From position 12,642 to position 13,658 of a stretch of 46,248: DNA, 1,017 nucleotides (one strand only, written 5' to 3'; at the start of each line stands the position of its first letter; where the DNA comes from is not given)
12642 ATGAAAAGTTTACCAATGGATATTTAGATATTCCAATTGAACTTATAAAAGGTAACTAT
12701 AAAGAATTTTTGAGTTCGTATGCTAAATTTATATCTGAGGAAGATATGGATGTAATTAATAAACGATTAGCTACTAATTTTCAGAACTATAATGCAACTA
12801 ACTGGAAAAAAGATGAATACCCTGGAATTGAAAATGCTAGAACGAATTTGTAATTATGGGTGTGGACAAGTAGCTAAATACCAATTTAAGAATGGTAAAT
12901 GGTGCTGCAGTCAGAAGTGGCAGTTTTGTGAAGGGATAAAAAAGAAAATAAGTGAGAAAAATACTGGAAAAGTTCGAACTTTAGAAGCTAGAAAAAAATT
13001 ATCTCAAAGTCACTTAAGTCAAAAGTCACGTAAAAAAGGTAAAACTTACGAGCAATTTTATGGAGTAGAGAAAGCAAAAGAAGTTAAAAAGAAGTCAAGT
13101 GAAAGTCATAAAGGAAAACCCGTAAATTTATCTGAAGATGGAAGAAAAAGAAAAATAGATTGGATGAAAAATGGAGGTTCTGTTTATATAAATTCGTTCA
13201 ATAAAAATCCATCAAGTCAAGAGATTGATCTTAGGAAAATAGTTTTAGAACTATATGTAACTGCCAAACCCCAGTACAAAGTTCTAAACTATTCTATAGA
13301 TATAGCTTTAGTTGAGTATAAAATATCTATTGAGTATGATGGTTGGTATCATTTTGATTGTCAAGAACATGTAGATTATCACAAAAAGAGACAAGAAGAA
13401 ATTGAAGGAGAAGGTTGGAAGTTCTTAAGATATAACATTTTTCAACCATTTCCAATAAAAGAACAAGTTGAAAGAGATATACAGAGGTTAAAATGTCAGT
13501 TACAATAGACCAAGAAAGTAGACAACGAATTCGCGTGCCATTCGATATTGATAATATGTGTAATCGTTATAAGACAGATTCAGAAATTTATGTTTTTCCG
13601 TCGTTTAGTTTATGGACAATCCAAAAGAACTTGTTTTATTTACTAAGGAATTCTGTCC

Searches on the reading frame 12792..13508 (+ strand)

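Call 72: search_protein_families(library=pfam, proteins=[window:12792-13508:+], max_evalue=0.001)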
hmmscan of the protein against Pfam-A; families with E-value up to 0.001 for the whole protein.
window:12792-13508:+ (238 aa): 2 families
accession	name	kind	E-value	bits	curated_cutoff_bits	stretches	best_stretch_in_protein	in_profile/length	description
PF18741.7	MTES_1575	-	2.5e-08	34.3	38.2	1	153-215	11-77/96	REase_MTES_1575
PF04480.18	DUF559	-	7.4e-06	26.2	20.6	1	159-215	36-89/109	Protein of unknown function (DUF559)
